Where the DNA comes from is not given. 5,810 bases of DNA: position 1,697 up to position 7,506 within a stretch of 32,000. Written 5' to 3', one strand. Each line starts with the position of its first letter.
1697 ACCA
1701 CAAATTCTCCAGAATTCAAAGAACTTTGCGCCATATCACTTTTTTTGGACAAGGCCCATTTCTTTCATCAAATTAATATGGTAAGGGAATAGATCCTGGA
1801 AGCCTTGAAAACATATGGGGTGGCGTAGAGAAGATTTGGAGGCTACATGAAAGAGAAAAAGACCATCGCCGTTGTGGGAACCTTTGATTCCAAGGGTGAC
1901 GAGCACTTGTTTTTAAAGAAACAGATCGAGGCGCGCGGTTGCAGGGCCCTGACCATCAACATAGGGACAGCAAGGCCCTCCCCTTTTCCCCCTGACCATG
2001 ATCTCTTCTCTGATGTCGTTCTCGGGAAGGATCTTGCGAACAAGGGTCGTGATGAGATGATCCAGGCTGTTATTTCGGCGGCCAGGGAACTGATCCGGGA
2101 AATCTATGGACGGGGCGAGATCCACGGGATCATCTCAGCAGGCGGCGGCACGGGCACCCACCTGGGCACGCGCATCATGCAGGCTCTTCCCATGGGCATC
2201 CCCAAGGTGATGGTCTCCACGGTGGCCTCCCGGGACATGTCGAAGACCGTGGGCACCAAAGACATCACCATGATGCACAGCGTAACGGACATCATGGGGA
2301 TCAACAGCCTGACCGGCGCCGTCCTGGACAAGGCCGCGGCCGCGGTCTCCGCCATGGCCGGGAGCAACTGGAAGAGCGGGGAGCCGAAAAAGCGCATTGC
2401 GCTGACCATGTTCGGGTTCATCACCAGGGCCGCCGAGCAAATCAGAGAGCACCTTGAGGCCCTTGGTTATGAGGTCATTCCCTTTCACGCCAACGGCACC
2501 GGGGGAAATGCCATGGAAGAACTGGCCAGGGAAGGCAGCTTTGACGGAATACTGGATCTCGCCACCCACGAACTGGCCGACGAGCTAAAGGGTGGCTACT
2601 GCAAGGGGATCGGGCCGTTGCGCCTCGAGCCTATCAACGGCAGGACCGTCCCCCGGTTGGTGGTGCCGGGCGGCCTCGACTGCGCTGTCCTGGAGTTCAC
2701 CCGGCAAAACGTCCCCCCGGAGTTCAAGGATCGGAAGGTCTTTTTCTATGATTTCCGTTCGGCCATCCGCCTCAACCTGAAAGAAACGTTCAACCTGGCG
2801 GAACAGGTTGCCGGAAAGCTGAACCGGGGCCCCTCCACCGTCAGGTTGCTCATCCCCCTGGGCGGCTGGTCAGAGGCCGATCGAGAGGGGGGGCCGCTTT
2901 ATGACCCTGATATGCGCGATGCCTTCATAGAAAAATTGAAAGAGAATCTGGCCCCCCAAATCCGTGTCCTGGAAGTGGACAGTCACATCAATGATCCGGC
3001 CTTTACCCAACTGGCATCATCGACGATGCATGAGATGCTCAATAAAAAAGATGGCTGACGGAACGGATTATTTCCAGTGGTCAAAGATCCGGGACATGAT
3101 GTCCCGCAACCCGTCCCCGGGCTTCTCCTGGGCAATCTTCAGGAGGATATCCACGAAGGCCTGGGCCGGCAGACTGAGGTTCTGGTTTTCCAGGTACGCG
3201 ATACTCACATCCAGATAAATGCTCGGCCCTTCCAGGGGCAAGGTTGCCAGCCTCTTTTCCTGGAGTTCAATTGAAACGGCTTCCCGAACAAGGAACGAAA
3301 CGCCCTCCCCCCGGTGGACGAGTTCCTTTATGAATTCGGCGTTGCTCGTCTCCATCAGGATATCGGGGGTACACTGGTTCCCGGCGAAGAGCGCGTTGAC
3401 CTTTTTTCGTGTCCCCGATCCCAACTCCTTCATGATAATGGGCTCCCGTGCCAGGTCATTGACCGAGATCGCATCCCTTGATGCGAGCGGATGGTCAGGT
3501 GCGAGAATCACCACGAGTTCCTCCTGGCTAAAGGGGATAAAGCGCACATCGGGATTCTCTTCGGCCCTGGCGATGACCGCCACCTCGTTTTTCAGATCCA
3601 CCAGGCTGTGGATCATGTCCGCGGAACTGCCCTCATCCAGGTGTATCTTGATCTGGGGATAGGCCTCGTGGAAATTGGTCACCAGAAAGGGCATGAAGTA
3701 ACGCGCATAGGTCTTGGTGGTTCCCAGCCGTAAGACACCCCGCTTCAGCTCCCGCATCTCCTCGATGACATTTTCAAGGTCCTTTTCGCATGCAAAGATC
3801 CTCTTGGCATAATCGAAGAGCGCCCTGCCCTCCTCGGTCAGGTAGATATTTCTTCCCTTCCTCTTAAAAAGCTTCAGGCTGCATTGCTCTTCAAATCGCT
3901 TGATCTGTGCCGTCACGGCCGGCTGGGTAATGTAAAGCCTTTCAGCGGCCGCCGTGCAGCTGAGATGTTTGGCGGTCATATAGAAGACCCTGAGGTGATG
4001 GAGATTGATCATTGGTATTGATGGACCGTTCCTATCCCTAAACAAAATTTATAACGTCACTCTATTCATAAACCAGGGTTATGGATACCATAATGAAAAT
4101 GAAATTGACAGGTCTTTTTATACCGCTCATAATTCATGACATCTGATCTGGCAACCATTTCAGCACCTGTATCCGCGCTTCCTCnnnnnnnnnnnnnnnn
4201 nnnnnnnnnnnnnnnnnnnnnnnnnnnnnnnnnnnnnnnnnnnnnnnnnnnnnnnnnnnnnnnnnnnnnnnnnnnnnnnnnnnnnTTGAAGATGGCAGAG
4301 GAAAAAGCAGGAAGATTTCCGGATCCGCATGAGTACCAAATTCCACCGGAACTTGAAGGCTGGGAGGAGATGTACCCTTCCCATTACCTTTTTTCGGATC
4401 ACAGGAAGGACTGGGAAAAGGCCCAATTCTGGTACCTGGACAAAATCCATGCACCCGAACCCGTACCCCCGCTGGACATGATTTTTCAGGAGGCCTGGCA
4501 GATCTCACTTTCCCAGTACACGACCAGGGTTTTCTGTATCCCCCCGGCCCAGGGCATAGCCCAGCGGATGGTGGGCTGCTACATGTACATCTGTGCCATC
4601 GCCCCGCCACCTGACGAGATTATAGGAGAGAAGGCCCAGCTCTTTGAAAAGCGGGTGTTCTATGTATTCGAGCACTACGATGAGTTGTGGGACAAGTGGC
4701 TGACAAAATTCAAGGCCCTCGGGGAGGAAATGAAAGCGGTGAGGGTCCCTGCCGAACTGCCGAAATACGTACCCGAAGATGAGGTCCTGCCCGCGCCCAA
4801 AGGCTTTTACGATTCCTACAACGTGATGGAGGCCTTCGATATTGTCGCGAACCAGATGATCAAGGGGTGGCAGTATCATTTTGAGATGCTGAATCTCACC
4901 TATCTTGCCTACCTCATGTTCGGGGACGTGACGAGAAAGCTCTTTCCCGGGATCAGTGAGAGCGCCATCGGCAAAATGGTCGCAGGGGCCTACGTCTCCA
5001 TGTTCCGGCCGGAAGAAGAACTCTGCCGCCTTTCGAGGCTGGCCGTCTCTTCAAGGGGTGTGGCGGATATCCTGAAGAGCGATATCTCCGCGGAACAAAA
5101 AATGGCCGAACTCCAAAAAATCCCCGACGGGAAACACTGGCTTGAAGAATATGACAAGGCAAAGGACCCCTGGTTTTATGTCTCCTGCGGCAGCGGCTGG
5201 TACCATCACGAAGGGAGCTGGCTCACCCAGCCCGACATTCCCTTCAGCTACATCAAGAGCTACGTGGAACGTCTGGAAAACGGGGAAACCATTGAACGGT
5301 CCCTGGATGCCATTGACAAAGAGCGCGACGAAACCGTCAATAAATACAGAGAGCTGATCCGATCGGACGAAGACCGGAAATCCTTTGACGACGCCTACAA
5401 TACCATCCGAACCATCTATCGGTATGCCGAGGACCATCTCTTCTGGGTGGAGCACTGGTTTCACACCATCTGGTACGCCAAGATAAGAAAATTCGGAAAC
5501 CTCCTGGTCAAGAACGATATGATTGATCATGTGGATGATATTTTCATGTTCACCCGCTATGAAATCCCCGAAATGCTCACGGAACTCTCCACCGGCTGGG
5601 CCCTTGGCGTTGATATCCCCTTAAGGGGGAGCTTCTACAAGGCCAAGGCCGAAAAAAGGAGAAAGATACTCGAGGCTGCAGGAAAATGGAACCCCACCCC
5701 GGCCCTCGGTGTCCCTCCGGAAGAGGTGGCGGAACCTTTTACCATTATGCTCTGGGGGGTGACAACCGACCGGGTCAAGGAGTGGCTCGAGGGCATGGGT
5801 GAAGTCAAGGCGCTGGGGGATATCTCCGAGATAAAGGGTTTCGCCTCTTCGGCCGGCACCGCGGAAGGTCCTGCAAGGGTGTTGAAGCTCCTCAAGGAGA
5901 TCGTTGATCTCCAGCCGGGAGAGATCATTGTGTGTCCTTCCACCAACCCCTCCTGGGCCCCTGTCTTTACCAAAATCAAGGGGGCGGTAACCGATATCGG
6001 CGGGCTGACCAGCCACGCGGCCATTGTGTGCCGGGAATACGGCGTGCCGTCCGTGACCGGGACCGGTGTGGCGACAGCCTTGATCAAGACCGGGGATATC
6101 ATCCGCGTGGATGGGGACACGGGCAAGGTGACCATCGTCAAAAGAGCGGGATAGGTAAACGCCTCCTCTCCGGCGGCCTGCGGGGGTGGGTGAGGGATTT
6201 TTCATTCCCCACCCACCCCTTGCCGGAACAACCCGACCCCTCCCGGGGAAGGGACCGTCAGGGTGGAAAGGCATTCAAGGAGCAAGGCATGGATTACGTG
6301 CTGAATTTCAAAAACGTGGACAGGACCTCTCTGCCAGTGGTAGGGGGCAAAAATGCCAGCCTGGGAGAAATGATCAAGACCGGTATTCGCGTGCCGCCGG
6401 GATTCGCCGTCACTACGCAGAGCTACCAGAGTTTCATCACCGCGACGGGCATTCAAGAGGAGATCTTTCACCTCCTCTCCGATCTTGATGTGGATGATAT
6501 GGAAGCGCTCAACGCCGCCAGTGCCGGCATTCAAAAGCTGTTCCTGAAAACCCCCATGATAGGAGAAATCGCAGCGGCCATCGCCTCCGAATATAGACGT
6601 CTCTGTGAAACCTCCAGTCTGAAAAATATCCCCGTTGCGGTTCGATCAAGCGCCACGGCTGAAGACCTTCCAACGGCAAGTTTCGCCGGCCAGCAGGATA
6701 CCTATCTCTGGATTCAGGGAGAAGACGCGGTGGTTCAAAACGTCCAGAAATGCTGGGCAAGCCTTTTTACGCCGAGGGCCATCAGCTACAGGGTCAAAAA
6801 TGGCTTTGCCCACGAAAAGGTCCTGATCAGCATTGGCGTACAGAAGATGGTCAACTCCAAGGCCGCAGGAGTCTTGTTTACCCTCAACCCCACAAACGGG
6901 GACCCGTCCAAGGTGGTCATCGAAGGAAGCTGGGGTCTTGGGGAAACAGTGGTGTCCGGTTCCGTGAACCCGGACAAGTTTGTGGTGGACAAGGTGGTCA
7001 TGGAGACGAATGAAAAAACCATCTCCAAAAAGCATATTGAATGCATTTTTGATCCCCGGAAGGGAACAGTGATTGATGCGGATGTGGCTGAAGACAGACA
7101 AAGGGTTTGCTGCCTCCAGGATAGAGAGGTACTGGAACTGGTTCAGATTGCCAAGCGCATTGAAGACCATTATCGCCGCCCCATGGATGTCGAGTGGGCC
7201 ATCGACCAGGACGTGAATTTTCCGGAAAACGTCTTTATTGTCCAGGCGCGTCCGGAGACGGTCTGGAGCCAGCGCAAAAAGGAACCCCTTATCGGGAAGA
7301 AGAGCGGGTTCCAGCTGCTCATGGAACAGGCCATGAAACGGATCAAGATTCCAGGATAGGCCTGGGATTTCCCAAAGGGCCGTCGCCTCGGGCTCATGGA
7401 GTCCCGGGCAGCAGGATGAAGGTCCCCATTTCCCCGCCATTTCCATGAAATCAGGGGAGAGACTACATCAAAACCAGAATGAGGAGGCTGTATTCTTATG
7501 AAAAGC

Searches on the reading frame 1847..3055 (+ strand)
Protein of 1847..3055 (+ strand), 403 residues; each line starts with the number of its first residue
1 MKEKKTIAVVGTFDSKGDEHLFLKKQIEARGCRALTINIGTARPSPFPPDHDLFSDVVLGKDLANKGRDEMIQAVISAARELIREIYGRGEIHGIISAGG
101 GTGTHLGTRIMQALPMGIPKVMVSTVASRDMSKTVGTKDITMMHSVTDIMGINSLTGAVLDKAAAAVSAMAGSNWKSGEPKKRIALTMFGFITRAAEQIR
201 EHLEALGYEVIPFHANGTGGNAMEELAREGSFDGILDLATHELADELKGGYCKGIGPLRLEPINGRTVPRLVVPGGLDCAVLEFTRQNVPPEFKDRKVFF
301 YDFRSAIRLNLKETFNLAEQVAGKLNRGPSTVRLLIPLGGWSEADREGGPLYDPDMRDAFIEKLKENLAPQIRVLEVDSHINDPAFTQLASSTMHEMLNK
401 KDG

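Call 5: search_protein_families(library=pfam, proteins=[window:1847-3055:+])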
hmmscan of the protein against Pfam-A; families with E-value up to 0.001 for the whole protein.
window:1847-3055:+ (403 aa): 2 families
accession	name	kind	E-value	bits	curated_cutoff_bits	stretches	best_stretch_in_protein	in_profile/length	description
PF23189.1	UPF0261_C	-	1.4e-64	217.7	27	1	181-397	1-217/218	Uncharacterised protein family (UPF0261) C-terminal domain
PF06792.17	UPF0261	-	2.6e-53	181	27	1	5-173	1-173/176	Uncharacterised protein family (UPF0261) N-terminal domain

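Call 15: search_solved_structures(query=window:1847-3055:+, show_alignments=3)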
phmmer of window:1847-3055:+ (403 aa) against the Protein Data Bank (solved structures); distinct sequences matched with E-value up to 0.001: 4.
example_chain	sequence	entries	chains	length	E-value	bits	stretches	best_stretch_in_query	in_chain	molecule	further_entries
3wry_A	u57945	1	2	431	1.4e-50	175.5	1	46-389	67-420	Tm-1 protein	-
3wrw_A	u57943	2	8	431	2.2e-50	174.9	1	46-389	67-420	Tm-1 protein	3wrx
9mpy_A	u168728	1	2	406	2.5e-49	171.4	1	2-401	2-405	UPF0261 domain-containing protein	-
3wrv_A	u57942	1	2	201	6.9e-17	64.6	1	46-171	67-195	Tm-1 protein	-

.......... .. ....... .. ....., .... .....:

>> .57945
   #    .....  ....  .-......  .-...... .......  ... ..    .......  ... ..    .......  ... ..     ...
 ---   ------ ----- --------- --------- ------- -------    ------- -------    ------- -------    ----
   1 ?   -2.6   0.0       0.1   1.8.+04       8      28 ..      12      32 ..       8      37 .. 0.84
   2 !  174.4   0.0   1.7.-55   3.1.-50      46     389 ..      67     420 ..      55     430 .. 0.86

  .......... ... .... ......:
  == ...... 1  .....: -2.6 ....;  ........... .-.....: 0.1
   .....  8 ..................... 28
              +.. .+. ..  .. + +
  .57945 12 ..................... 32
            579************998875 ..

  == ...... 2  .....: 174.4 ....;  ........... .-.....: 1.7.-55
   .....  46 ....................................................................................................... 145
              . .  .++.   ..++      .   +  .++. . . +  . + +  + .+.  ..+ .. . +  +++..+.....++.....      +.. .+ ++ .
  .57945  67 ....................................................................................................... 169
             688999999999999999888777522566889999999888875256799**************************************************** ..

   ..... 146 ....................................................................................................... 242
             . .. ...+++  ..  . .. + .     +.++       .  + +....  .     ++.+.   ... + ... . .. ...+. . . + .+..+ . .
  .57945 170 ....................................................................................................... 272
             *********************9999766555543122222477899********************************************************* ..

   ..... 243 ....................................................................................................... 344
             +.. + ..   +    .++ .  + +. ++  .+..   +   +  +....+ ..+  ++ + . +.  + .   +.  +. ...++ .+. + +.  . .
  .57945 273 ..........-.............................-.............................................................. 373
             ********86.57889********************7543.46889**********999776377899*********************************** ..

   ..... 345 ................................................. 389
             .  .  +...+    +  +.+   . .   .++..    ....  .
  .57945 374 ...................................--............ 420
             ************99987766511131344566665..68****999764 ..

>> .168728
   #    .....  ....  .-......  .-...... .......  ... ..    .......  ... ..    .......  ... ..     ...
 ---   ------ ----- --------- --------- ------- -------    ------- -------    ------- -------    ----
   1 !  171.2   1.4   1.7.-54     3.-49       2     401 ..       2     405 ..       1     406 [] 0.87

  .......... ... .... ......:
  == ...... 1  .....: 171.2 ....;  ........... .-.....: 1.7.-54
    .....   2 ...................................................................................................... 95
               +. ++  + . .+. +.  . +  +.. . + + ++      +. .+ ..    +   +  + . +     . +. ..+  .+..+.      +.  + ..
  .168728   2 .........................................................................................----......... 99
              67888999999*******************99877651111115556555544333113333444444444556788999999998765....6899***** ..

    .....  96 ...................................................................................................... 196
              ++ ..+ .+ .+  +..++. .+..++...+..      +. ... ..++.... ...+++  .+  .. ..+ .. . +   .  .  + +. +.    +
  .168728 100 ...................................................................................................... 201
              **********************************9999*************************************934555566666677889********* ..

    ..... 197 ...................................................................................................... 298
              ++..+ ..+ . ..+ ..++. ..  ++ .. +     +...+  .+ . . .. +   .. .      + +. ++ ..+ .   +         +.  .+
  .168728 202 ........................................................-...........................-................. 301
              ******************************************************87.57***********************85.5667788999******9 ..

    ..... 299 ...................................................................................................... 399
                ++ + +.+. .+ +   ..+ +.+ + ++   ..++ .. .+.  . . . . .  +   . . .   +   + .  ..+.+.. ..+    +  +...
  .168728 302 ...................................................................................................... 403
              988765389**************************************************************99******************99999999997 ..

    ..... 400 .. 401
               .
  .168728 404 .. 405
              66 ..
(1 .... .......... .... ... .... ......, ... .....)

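Call 36: find_related_loci(query=A2, collection=metagenome_contigs, flank=10000)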
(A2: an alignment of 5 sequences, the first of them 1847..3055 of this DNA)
Query A2 (403 aa) in metagenome_contigs; peptide patterns used: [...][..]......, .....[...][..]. (x = any residue, [..] = any of these).
599 stretches matched a pattern (row limit reached: there are more); 413 encode a relative of the query (tblastn E <= 1e-3); the best 80 are kept; 80 distinct loci.
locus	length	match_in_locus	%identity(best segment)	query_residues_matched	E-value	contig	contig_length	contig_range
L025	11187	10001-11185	100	1-395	0e+0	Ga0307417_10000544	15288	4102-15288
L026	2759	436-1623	88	4-399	0e+0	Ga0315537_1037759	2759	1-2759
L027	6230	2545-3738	84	1-398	0e+0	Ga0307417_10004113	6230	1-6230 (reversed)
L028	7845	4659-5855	72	1-399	0e+0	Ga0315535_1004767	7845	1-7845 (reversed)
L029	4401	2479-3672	74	1-398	0e+0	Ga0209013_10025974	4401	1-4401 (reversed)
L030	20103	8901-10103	73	1-401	0e+0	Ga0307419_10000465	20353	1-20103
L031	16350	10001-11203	73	1-401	0e+0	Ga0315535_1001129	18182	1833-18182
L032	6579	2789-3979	68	1-398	0e+0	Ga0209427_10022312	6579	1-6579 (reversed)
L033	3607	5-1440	68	1-400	0e+0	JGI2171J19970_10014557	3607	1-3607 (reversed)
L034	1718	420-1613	71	1-398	0e+0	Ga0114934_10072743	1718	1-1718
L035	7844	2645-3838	66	1-398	3e-177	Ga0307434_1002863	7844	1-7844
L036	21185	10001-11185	64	4-398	5e-174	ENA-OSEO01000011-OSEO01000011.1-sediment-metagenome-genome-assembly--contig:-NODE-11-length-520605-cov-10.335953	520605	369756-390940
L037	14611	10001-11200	64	4-403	2e-173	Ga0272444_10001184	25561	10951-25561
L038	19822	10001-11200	65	3-402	2e-173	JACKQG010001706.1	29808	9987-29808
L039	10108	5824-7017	63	3-400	4e-173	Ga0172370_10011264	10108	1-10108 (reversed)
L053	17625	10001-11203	63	1-401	1e-169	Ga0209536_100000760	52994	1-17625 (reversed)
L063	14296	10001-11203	65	1-401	2e-167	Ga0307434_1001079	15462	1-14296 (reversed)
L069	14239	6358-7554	65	1-399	3e-167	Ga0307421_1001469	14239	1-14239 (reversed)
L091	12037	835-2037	61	1-401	2e-165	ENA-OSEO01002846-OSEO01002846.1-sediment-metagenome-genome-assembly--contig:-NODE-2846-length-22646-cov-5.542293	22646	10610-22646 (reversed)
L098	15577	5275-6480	59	1-402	3e-164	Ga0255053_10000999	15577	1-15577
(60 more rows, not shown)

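Call 40: search_protein_families(library=pfam, proteins=[L063:8458-9534:-, L063:11572-12399:-, L069:5884-6300:+, L069:8753-9700:+, L098:4245-5174:+, L039:3398-5512:+, L039:7274-7984:+, L091:1-822:+, L053:9517-9993:+, L036:9068-9760:+], max_evalue=0.001)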
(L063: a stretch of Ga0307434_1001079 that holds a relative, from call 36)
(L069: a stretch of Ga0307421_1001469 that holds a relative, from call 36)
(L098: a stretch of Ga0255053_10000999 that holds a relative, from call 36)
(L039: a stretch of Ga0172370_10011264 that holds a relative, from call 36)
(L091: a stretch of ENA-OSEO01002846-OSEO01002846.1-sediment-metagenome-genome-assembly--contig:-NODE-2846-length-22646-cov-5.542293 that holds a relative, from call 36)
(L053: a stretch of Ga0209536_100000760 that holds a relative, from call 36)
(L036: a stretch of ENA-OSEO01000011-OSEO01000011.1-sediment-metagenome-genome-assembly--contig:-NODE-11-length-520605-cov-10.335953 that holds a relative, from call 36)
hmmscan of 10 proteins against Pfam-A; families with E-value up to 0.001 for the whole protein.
L063:8458-9534:- (358 aa): 1 family
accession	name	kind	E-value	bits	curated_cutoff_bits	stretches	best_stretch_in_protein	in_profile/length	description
PF03480.18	DctP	-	1.4e-41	143.2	23.4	1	44-311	15-284/286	Bacterial extracellular solute-binding protein, family 7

L063:11572-12399:- (275 aa): 4 families
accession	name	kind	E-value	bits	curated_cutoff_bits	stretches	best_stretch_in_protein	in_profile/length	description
PF13561.12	adh_short_C2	-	1.7e-61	208.2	27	1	16-255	6-236/236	Enoyl-(Acyl carrier protein) reductase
PF00106.31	adh_short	-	2.1e-57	194.2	26.6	1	7-193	1-189/195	short chain dehydrogenase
PF08659.16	KR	-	1.7e-08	35.1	22.6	1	9-122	3-122/180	KR domain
PF23441.1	SDR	-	5.4e-06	26.4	27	1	6-253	7-254/258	SDR-like rossmann domain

L069:5884-6300:+ (139 aa): 2 families
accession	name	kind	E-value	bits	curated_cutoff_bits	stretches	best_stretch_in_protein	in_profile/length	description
PF14250.11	AbrB-like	-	0.00064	20.2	25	0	69-134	2-68/70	AbrB-like transcriptional regulator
PF21247.3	Fic-like_C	-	0.00097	19.4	27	0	38-83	4-50/64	Filamentation induced by cAMP protein Fic-like, C-terminal domain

L069:8753-9700:+ (316 aa): 3 families
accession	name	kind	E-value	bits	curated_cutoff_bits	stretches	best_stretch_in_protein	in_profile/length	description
PF00155.27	Aminotran_1_2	-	8.4e-56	190.1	19.7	1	14-311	35-361/361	Aminotransferase class I and II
PF01053.26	Cys_Met_Meta_PP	-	7.1e-05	22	27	1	47-147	77-175/381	Cys/Met metabolism PLP-dependent enzyme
PF00266.25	Aminotran_5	-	0.00076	19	21.5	0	26-145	49-175/371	Aminotransferase class-V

L098:4245-5174:+ (310 aa): 1 family
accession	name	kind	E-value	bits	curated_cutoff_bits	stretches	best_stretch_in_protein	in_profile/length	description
PF07804.18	HipA_C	-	2.4e-50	171.6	30.5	1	53-279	1-212/213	HipA-like C-terminal domain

L039:3398-5512:+ (705 aa): 0 families

L039:7274-7984:+ (237 aa): 1 family
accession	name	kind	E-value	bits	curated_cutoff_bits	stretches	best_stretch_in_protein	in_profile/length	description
PF04366.17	Ysc84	-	3.5e-34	117.7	25.1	1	112-233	2-127/127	Las17-binding protein actin regulator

L091:1-822:+ (274 aa): 2 families
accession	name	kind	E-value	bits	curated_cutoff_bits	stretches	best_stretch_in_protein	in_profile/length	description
PF07690.21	MFS_1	-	6.2e-24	85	33.4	2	20-216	160-346/347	Major Facilitator Superfamily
PF00892.27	EamA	-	0.0007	20.3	28.2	1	78-154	61-134/135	EamA-like transporter family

L053:9517-9993:+ (159 aa): 1 family
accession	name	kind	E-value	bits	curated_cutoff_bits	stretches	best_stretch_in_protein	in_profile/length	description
PF01613.24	Flavin_Reduct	-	3.6e-24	86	27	1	12-156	5-152/153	Flavin reductase like domain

L036:9068-9760:+ (231 aa): 0 families

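Call 79: search_protein_families(library=ncbifam, proteins=[window:1847-3055:+], max_evalue=0.001)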
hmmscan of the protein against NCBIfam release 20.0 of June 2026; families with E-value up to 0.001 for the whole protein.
window:1847-3055:+ (403 aa): 4 families
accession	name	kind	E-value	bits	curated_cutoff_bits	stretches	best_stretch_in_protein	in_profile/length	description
NF002674.0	PRK02399.1-2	subfamily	6.3e-115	384.2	335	1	4-401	2-404/410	hypothetical protein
NF002676.0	PRK02399.1-4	equivalog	1.4e-84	284.4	556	1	1-393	1-399/415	hypothetical protein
NF002673.0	PRK02399.1-1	equivalog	1.9e-82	277.4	520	1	5-401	3-402/404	hypothetical protein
NF002675.0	PRK02399.1-3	equivalog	6.3e-70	236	648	1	5-397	2-395/398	hypothetical protein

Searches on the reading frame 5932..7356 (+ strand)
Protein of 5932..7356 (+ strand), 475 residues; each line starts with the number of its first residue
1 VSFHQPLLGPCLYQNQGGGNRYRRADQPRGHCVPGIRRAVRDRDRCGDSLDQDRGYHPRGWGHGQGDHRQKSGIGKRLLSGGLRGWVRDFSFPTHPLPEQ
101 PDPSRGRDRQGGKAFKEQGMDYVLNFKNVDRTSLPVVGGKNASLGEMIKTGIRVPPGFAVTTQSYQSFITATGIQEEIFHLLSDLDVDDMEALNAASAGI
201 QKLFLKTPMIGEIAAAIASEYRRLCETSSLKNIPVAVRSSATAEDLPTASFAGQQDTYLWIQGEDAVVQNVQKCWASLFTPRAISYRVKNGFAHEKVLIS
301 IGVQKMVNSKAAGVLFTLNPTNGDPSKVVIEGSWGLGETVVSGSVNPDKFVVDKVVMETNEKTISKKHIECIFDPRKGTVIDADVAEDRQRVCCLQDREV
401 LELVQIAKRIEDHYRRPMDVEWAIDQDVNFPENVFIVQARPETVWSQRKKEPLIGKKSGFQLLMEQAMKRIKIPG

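Call 3: search_protein_families(library=pfam, proteins=[window:5932-7356:+])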
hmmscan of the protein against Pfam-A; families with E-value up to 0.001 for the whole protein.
window:5932-7356:+ (475 aa): 1 family
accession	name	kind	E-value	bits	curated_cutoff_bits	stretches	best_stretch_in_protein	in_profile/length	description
PF01326.24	PPDK_N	-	2.4e-120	402.2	27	1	136-452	3-319/328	Pyruvate phosphate dikinase, AMP/ATP-binding domain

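Call 4: search_protein_families(library=ncbifam, proteins=[window:5932-7356:+])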
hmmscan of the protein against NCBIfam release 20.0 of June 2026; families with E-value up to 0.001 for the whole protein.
window:5932-7356:+ (475 aa): 16 families
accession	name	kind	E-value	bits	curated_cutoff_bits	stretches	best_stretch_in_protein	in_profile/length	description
NF005057.0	PRK06464.1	equivalog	1.6e-128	430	598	1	120-450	4-343/798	phosphoenolpyruvate synthase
TIGR01418.1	PEP_synth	equivalog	2.8e-124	416.2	739.75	1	123-452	2-339/784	pyruvate, water dikinase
NF004878.0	PRK06241.1-3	subfamily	1.9e-94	317.5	945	1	121-443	3-312/891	phosphoenolpyruvate synthase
NF004877.0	PRK06241.1-2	subfamily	6.1e-90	302.7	866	1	121-444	3-314/869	phosphoenolpyruvate synthase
NF041857.1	RIF_Ptrans_rph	equivalog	3.7e-89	300.2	999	1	122-469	2-342/864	rifamycin-inactivating phosphotransferase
NF004879.0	PRK06241.1-4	equivalog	1.9e-82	277.7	976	1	121-469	3-343/868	phosphoenolpyruvate synthase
NF052631.1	prodigiosin_PigC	equivalog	2.6e-71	240.7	1300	1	130-450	9-305/883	prodigiosin ligase PigC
NF000283.1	RPH_KJ151292.1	equivalog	3.1e-71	240.8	1700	1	123-470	6-345/865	rifamycin-inactivating phosphotransferase Rph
NF052632.1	undecylprod_RedH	equivalog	3.5e-66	223.8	1350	1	123-449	3-300/880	undecylprodigiosin ligase RedH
NF004881.0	PRK06241.2-2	equivalog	5.4e-64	216.9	883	1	127-448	9-316/898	phosphoenolpyruvate synthase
NF004880.0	PRK06241.2-1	equivalog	1.3e-54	185.4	972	1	120-363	1-234/837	phosphoenolpyruvate synthase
NF004883.0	PRK06241.2-4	equivalog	2.6e-52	178.1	1063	1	119-444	14-329/928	phosphoenolpyruvate synthase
NF004882.0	PRK06241.2-3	equivalog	2.6e-25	88.7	850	1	127-346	2-210/827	phosphoenolpyruvate synthase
TIGR01828.1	pyru_phos_dikin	equivalog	1.1e-14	53.4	843.45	1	122-184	3-70/865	pyruvate, phosphate dikinase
NF004531.0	PRK05878.1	equivalog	1.6e-11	43.5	456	2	267-349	168-251/534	pyruvate, phosphate dikinase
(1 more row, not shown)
